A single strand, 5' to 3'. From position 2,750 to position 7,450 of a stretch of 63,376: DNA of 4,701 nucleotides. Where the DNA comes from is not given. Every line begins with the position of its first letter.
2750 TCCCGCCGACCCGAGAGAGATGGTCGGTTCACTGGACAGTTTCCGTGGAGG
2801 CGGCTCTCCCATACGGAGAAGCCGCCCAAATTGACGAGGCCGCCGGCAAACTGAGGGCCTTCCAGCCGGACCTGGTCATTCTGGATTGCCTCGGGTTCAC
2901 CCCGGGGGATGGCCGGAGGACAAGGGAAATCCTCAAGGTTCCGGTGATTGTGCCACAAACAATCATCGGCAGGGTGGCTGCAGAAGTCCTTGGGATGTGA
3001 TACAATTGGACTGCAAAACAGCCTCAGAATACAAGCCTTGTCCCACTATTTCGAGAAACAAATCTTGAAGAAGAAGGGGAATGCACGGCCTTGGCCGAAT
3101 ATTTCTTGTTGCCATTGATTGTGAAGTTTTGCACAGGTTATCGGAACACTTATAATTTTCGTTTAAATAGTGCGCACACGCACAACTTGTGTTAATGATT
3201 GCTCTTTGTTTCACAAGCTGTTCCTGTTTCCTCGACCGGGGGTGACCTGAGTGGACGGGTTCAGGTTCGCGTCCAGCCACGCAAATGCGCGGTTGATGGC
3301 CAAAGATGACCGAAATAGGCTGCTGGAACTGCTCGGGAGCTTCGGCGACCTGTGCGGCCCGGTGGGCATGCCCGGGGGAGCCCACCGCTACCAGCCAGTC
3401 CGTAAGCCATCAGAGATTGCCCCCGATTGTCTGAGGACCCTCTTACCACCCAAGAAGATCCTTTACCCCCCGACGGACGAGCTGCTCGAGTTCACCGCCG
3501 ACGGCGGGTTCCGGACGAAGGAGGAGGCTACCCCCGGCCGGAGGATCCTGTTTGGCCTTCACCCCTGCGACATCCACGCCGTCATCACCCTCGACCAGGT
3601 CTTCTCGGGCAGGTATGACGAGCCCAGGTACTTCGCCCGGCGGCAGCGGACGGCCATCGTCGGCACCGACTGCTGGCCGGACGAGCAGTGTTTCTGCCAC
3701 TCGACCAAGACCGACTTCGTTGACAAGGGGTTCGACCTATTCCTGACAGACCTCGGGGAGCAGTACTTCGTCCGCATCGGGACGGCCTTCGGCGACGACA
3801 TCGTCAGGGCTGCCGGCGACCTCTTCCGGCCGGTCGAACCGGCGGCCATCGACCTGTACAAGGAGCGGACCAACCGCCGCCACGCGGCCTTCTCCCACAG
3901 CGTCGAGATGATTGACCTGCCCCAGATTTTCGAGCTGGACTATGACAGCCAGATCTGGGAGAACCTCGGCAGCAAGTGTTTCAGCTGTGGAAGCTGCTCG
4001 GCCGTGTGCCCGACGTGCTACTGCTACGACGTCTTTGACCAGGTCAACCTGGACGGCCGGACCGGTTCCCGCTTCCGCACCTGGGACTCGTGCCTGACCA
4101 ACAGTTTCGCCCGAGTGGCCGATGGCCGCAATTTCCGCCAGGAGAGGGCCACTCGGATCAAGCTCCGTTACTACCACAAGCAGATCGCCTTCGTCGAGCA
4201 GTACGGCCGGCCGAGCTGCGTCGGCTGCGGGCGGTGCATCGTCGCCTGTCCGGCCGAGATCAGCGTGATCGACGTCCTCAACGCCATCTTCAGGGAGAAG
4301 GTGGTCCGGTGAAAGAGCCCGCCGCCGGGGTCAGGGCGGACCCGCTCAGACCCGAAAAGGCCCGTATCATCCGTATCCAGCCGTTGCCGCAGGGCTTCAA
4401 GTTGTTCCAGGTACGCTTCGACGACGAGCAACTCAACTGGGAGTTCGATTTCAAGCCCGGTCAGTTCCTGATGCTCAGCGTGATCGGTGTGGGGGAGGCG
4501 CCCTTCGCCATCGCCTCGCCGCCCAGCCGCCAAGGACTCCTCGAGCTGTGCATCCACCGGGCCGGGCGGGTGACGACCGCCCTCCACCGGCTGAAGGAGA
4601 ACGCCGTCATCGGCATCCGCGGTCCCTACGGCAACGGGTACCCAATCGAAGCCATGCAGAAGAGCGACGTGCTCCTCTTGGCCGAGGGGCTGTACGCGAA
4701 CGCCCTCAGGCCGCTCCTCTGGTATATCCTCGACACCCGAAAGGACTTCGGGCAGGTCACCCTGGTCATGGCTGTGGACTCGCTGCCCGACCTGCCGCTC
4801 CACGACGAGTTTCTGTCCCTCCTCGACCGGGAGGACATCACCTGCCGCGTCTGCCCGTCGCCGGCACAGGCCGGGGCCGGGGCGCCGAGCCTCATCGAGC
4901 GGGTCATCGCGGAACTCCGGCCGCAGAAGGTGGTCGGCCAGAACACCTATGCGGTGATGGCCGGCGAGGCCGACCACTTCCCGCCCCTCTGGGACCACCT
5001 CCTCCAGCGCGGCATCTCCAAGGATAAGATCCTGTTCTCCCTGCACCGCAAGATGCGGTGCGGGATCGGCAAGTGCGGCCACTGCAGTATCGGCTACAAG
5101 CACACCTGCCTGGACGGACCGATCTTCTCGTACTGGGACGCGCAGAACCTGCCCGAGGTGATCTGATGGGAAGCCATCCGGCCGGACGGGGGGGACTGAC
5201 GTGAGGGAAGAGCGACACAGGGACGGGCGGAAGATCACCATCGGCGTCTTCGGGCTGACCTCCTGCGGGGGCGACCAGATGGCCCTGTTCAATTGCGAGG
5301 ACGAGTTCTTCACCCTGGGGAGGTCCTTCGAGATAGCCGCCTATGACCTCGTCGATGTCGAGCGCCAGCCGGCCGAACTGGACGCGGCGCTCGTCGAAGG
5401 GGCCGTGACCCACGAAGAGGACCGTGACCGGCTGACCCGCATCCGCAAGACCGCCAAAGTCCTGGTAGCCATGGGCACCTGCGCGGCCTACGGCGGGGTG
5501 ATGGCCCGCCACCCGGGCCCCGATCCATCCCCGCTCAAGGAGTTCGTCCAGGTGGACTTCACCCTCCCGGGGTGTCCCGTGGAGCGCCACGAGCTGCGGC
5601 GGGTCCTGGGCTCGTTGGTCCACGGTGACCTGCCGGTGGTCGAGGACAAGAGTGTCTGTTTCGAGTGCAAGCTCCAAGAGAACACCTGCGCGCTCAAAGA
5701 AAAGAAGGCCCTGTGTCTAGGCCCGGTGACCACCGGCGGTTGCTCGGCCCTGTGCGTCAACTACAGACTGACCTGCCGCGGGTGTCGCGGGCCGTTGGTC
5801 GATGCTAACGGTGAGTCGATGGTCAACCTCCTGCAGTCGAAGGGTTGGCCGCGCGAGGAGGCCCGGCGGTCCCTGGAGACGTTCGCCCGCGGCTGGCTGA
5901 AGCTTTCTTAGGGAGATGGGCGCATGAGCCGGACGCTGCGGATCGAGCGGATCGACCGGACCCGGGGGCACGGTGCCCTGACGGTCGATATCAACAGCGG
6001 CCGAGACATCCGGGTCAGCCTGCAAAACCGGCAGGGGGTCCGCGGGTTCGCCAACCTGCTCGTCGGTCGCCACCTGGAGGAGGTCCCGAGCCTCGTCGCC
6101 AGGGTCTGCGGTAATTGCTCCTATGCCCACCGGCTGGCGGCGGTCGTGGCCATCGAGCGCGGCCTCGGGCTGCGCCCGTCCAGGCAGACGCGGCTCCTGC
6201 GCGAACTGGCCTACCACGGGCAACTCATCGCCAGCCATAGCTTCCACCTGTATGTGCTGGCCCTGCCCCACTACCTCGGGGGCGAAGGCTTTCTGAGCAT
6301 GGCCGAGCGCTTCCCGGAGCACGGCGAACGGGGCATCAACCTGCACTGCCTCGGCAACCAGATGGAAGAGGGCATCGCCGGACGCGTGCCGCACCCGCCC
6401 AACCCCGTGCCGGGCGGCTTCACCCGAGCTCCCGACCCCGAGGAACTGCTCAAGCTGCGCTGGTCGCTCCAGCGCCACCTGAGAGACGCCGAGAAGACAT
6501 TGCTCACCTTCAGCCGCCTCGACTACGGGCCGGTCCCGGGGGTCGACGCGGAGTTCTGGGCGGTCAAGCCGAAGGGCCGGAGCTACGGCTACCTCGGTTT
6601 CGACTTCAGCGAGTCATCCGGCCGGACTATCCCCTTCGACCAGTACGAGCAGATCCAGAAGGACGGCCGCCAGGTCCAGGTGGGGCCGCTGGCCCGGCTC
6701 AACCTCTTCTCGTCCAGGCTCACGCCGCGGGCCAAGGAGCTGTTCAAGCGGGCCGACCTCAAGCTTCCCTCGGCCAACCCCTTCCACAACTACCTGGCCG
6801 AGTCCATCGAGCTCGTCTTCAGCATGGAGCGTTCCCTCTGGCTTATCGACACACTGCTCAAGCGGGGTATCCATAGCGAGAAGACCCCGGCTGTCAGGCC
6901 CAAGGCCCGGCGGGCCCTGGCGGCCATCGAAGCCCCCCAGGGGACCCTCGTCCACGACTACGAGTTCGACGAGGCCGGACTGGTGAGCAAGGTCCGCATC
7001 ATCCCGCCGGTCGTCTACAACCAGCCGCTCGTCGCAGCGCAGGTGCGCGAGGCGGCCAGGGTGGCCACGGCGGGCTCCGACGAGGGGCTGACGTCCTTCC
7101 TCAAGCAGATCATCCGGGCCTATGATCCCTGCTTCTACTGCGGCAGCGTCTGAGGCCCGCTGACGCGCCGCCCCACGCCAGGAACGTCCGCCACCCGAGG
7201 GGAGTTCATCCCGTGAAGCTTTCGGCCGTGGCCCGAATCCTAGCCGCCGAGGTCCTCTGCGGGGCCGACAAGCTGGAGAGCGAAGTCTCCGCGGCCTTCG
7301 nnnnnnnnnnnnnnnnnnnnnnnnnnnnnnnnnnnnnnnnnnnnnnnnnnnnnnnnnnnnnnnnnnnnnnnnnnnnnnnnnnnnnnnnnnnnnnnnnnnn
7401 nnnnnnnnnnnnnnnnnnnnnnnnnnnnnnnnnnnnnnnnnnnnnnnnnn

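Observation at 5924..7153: [NiFe]-hydrogenase large-subunit homologue with all four Cys intact but a systematically rewired active site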

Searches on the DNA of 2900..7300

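Call 92: search_rna_families(source=window, start=2900, end=7300, threshold=evalue, max_evalue=1)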
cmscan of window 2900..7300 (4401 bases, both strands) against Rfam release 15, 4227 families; matches with E-value up to 1: 0.
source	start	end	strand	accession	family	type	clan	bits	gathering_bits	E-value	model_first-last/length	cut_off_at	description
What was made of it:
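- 3119..3156 (+): Promoter-like site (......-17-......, 3128-3156) overlapped by a Rex-box-like palindrome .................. (3119-3136). It lies in a 43% GC spacer of a 67% GC window. No Rfam family matches (call 92).
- Tried and rejected: Rfam found no riboswitch or leader RNA in 2900-7300 (call 92).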

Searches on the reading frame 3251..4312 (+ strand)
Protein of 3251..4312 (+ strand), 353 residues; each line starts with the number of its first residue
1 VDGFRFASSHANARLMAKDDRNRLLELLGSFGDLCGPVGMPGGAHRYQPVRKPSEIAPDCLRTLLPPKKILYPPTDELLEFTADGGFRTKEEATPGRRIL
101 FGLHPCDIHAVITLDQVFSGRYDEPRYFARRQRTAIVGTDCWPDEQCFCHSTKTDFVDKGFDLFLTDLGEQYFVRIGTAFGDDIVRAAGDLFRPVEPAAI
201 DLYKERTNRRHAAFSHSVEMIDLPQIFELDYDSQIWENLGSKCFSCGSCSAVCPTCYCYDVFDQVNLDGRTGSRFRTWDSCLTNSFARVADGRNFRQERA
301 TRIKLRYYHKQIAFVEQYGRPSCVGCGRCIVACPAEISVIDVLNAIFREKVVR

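Call 4: search_protein_families(library=pfam, proteins=[window:3251-4312:+], max_evalue=0.01)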
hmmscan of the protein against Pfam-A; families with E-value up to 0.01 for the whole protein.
window:3251-4312:+ (353 aa): 14 families
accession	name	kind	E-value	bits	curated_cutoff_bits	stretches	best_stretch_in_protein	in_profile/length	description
PF17179.9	Fer4_22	-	4.7e-31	107.9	27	1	242-337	1-95/95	4Fe-4S dicluster domain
PF13187.11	Fer4_9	-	1.1e-07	32.2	27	1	323-345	2-24/52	4Fe-4S dicluster domain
PF12838.12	Fer4_7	-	3.8e-07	30.9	27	2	322-336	37-51/52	4Fe-4S dicluster domain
PF13534.11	Fer4_17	-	1.8e-06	28.8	22.2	0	232-254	35-57/61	4Fe-4S dicluster domain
PF14697.11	Fer4_21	-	3.4e-06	27.5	35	0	322-336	7-22/59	4Fe-4S dicluster domain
PF13237.11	Fer4_10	-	9.9e-06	25.8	25.5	2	241-334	7-53/53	4Fe-4S dicluster domain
PF12797.12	Fer4_2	-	1.2e-05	25.4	24.5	1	322-335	9-22/22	4Fe-4S binding domain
PF00037.32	Fer4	-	1.8e-05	24.8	21.1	0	323-336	8-21/24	4Fe-4S binding domain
PF13183.11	Fer4_8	-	5.7e-05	24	27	1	241-337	3-68/68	4Fe-4S dicluster domain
PF25160.1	LdpA_Fe-S-bd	-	9.6e-05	22.5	27.6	1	322-336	27-41/49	LdpA Fe-S cluster-binding domain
PF13746.11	Fer4_18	-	9.7e-05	23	27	0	300-342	38-80/114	4Fe-4S dicluster domain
PF13484.11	Fer4_16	-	0.00012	23.2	30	0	323-336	2-15/66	4Fe-4S double cluster binding domain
PF12837.12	Fer4_6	-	0.00067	19.9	25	1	322-336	8-22/24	4Fe-4S binding domain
PF12800.12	Fer4_4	-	0.0007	20.2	24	0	322-335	3-16/17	4Fe-4S binding domain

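Call 5: search_protein_families(library=ncbifam, proteins=[window:3251-4312:+], max_evalue=0.01)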
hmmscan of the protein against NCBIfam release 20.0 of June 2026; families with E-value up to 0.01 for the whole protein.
window:3251-4312:+ (353 aa): 24 families
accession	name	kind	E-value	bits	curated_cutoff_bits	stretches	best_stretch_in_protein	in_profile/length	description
NF040829.1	sulfhyd_ShyB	equivalog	1.4e-78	264.2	690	1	20-346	10-329/334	NAD(P)-dependent hydrogenase/sulfhydrogenase 2 subunit beta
NF040833.1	sulfhyd_HydB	equivalog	5.4e-78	262.4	750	1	17-347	7-336/367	NADPH-dependent hydrogenase/sulfhydrogenase 1 subunit beta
TIGR02910.1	sulfite_red_A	equivalog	4.1e-42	144.6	323.15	1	46-346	42-326/334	anaerobic sulfite reductase subunit AsrA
TIGR01971.1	NuoI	subfamily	2e-06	27.4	113.05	1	307-341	28-63/121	NADH-quinone oxidoreductase, chain I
NF040864.1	HgcB_ferredoxin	equivalog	2.7e-05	23.9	99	0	317-338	10-31/93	mercury methylation ferredoxin HgcB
NF009053.0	PRK12387.1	subfamily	4.6e-05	23.2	204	0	318-337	35-54/180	formate hydrogenlyase complex iron-sulfur subunit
NF038196.1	ferrodoxin_EFR1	subfamily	5.8e-05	23.2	75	0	231-255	176-198/242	EFR1 family ferrodoxin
TIGR02936.1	fdxN_nitrog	equivalog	6.8e-05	22.9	80.55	1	313-338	13-38/91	ferredoxin III, nif-specific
TIGR04003.1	rSAM_BssD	equivalog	0.00049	19.4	496.45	1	320-340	49-69/314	[benzylsuccinate synthase]-activating enzyme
NF004914.0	PRK06273.1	equivalog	0.00087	19.1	163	0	309-337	39-67/167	ferredoxin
NF006076.0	PRK08222.1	equivalog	0.00096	19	270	0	231-255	63-87/181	hydrogenase 4 subunit H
NF042909.1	FMH_DH_FwdF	exception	0.00098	18.3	375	0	318-351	12-45/336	tungsten-dependent formylmethanofuran dehydrogenase subunit FwdF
NF006221.0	PRK08348.1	subfamily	0.0013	18.4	124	0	317-339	40-62/136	NADH-plastoquinone oxidoreductase subunit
TIGR01945.1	rnfC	subfamily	0.0026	16.4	245.95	0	313-343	394-424/435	RnfABCDGE type electron transport complex subunit C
NF004537.0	PRK05888.1-3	equivalog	0.0035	16.9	163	0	308-342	54-89/204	NADH-quinone oxidoreductase subunit NuoI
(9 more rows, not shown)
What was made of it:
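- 3251..4312 (+): β subunit (AsrA/ShyB-like polyferredoxin), apparently intact. NCBIfam ShyB/HydB at 262-264 bits (call 5).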

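Call 28: search_solved_structures(query=window:3251-4312:+, max_evalue=0.00001, show_alignments=1)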
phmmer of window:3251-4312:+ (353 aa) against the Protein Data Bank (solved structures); distinct sequences matched with E-value up to 0.00001: 1.
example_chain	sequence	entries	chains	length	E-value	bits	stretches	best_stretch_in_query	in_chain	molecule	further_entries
9nez_B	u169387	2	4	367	1.5e-70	241.4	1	17-346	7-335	Sulfhydrogenase 1 subunit beta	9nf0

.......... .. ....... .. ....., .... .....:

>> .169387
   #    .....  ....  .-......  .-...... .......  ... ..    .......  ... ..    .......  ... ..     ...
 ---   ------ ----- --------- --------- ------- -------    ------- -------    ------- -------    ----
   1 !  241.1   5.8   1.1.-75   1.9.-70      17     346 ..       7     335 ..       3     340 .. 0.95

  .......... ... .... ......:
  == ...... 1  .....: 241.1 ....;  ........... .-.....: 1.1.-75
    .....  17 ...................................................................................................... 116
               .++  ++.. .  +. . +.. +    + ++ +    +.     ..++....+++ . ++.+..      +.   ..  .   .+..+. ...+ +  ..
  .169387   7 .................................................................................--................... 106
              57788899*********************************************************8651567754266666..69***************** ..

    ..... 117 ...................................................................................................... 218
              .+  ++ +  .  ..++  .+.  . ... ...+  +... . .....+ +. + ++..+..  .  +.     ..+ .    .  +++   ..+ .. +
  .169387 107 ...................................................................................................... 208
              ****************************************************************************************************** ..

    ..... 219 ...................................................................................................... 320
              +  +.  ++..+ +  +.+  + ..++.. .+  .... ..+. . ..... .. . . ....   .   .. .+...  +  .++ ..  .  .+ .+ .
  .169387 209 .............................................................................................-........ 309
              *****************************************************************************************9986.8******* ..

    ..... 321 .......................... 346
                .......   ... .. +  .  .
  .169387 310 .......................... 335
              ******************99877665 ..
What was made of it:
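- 3251..4312 (+): 241 bits to P. furiosus SHI β 9nez_B (call 28).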

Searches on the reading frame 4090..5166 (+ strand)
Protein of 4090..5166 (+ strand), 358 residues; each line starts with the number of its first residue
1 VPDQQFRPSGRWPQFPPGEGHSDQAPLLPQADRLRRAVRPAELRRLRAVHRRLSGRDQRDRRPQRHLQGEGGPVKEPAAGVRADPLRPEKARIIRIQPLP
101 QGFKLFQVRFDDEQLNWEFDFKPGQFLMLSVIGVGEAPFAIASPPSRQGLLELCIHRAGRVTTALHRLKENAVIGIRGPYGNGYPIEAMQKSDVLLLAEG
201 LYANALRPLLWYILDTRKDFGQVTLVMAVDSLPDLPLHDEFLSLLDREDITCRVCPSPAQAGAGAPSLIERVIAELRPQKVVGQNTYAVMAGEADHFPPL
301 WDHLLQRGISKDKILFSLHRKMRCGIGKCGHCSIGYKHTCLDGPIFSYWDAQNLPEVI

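Call 4: search_protein_families(library=pfam, proteins=[window:4090-5166:+], max_evalue=0.01)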
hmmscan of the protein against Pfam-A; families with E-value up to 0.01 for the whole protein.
window:4090-5166:+ (358 aa): 2 families
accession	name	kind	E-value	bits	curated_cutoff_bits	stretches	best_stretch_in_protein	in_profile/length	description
PF10418.14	DHODB_Fe-S_bind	-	1.3e-08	34.9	23.9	1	320-350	2-39/41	Iron-sulfur cluster binding domain of dihydroorotate dehydrogenase B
PF00970.30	FAD_binding_6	-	4.2e-05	24.3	21.1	1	109-182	18-96/99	Oxidoreductase FAD-binding domain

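Call 5: search_protein_families(library=ncbifam, proteins=[window:4090-5166:+], max_evalue=0.01)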
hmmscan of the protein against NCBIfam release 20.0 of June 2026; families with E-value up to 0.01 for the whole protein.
window:4090-5166:+ (358 aa): 16 families
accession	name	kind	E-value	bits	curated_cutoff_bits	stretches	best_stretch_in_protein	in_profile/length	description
NF006220.0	PRK08345.1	subfamily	2e-72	243.9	395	1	84-355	6-291/294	cytochrome-c3 hydrogenase subunit gamma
NF040830.1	sulfhyd_ShyC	equivalog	3.2e-62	210.3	600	1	84-352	2-282/288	NAD(P)-dependent hydrogenase/sulfhydrogenase 2 subunit gamma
NF040835.1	sulfhyd_HydG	equivalog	1.7e-56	191.6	650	1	84-356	13-289/292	NADPH-dependent hydrogenase/sulfhydrogenase 1 subunit gamma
TIGR02911.1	sulfite_red_B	equivalog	9.4e-38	129.8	288.6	1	115-354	25-259/261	anaerobic sulfite reductase subunit AsrB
NF000796.0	PRK00054.1-1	equivalog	3e-30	105.3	224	1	115-347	23-231/254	dihydroorotate dehydrogenase electron transfer subunit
NF000798.0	PRK00054.1-3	equivalog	3.5e-14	53.1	219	2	116-202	26-112/244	dihydroorotate dehydrogenase electron transfer subunit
NF004862.0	PRK06222.1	subfamily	1.6e-10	41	220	1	121-347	28-244/281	sulfide/dihydroorotate dehydrogenase-like FAD/NAD-binding protein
NF000799.0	PRK00054.1-4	equivalog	1.8e-09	37.1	314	2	122-200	34-116/258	dihydroorotate dehydrogenase electron transfer subunit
NF005963.0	PRK08051.1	equivalog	8.1e-09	35.1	230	1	105-213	18-125/233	NAD(P)H-flavin reductase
NF004470.0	PRK05802.1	equivalog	8.2e-09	34.9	313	1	92-338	69-307/330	sulfide/dihydroorotate dehydrogenase-like FAD/NAD-binding protein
NF009414.0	PRK12778.1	equivalog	3.8e-07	28.7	1103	1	121-347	28-244/752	bifunctional dihydroorotate dehydrogenase B NAD binding subunit/NADPH-dependent glutamate synthase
NF052252.1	flav_redu_LuxG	exception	9e-07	28.3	340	1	106-201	16-112/232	flavin mononucleotide reductase LuxG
NF000797.0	PRK00054.1-2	equivalog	0.00015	21.1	270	0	121-200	42-124/267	dihydroorotate dehydrogenase electron transfer subunit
NF058606.1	GlBtMonoRdsGbcB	equivalog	0.00022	20.3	500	1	119-220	41-147/362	glycine betaine monooxygenase reductase subunit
NF009413.0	PRK12775.1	equivalog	0.0022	15.9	1895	1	122-347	29-244/1006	putative trifunctional 2-polyprenylphenol hydroxylase/glutamate synthase subunit beta/ferritin domain-containing protein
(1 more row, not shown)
